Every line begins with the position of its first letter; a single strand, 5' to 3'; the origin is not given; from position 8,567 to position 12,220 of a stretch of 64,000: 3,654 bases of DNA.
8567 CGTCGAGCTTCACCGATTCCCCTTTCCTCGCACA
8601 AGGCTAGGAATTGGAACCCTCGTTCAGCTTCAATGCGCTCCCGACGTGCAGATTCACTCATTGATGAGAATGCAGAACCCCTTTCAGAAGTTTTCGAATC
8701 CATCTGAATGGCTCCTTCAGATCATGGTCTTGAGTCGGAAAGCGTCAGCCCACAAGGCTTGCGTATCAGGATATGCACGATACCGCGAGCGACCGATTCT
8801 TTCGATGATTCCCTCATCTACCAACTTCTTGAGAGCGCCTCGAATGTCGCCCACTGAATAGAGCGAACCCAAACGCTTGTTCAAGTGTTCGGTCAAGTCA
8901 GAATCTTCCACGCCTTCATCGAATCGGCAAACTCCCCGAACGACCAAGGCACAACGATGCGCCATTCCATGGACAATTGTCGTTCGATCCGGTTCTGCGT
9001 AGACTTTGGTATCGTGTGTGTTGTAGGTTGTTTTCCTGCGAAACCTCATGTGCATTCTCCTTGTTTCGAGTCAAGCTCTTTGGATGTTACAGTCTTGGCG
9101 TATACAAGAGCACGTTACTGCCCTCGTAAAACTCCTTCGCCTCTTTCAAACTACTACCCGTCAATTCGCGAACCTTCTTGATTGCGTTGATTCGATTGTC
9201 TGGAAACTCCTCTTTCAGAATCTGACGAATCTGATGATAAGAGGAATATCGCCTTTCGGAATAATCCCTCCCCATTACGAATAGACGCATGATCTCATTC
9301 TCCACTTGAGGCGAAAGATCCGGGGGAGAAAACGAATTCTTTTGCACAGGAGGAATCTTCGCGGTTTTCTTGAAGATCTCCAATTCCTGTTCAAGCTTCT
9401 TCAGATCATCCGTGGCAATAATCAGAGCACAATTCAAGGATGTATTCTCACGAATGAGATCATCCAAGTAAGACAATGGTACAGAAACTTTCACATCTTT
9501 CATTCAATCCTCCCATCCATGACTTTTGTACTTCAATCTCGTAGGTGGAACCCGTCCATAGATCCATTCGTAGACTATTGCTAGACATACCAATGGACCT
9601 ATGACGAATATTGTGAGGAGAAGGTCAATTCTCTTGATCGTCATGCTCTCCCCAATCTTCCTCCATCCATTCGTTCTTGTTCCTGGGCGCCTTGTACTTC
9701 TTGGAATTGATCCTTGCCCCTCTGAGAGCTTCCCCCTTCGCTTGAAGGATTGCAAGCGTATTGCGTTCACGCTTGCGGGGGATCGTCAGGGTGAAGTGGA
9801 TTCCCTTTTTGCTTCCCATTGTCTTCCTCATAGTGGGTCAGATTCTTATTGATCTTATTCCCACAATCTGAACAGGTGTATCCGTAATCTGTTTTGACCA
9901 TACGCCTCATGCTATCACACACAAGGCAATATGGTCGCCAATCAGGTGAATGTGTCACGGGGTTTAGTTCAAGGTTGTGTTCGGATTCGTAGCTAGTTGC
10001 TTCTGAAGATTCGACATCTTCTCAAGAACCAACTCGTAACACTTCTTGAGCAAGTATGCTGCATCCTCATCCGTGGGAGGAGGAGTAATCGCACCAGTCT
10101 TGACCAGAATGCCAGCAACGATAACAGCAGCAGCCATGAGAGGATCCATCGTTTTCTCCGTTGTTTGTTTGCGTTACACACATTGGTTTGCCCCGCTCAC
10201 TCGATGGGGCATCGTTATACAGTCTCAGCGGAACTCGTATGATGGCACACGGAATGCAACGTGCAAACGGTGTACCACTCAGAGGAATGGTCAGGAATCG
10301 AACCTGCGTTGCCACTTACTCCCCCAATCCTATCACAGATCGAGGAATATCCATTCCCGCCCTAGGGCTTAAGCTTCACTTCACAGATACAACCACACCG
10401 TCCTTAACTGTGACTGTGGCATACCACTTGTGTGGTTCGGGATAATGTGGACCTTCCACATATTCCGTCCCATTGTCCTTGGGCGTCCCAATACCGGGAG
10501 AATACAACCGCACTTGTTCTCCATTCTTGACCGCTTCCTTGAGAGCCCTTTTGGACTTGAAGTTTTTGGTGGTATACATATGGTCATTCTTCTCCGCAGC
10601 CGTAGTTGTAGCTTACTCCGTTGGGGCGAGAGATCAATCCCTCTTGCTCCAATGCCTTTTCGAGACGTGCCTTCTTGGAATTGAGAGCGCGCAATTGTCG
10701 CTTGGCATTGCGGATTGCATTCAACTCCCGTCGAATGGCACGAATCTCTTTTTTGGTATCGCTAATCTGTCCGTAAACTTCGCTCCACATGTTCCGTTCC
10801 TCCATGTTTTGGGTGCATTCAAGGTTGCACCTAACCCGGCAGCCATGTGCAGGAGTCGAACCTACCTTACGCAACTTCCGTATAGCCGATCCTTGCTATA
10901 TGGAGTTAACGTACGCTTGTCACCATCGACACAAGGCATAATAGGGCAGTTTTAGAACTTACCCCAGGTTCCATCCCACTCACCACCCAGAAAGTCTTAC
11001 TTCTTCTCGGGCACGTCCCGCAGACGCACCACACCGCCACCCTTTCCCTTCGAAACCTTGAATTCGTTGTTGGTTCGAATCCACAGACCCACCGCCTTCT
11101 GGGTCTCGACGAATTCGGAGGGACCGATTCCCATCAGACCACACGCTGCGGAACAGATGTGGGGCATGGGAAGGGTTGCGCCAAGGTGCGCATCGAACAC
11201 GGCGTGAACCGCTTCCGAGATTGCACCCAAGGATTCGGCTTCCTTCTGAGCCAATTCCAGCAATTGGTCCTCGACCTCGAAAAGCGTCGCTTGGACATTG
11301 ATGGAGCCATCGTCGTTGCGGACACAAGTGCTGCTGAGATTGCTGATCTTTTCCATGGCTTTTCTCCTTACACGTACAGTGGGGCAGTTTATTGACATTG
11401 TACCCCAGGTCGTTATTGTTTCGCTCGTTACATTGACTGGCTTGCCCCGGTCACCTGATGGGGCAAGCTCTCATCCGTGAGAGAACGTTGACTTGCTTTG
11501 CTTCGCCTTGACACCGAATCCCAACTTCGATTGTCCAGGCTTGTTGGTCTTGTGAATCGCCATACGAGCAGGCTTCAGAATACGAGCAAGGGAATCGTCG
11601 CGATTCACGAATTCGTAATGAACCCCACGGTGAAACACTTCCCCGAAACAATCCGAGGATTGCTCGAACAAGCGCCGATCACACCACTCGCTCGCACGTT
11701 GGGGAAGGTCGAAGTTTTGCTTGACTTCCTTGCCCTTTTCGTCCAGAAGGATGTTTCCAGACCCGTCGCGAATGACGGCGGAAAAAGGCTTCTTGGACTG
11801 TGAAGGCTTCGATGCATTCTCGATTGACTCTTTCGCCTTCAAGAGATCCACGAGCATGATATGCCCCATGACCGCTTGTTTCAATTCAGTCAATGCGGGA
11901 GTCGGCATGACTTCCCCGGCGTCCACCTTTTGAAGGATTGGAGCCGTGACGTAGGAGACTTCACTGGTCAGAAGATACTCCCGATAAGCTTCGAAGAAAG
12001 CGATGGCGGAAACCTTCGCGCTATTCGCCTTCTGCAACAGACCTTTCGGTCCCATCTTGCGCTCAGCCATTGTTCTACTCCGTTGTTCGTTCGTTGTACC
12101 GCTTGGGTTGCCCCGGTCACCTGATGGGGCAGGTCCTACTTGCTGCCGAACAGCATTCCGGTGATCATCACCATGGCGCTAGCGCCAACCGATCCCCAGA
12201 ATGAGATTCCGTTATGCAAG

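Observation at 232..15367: Fifteen-copy hairpin cassette TT-GCCCC-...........-GGGGC placed about 40 nt before early genes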

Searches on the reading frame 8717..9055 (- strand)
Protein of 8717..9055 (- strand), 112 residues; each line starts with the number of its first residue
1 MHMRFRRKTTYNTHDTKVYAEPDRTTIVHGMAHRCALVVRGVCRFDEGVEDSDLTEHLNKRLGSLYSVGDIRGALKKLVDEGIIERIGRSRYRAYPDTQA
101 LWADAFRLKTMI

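Call 14: search_protein_families(library=pfam, proteins=[window:8717-9055:-], max_evalue=0.01)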
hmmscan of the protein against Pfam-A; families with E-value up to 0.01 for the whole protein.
window:8717-9055:- (112 aa): 0 families

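Call 15: search_protein_families(library=phrogs, proteins=[window:8717-9055:-], max_evalue=0.01)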
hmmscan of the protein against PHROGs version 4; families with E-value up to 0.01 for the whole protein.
window:8717-9055:- (112 aa): 3 families
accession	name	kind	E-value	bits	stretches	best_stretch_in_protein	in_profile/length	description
phrog_1123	-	unknown function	7e-05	23.6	1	27-105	25-97/112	-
phrog_16498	-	unknown function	0.0013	19.9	1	54-92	35-72/140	-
phrog_4405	-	unknown function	0.0028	18.8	1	40-94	21-75/168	-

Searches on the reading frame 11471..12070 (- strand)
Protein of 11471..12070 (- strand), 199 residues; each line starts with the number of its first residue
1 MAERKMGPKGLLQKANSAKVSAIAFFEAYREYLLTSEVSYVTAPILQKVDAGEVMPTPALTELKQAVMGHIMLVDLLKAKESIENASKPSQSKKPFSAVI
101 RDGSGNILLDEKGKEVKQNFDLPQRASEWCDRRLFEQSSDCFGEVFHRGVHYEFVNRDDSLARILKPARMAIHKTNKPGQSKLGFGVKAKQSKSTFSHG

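Call 14: search_protein_families(library=pfam, proteins=[window:11471-12070:-], max_evalue=0.01)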
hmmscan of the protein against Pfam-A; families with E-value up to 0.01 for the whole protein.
window:11471-12070:- (199 aa): 0 families

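Call 15: search_protein_families(library=phrogs, proteins=[window:11471-12070:-], max_evalue=0.01)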
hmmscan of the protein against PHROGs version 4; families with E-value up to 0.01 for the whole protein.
window:11471-12070:- (199 aa): 0 families

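Call 48: find_related_loci(query=window:11471-12070:-, collection=viral_contigs, flank=6000)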
Query window:11471-12070:- (199 aa) in viral_contigs; peptide patterns used: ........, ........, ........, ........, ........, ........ (x = any residue, [..] = any of these).
3 stretches matched a pattern, but none encodes a relative of the query by tblastn (E <= 1e-3).
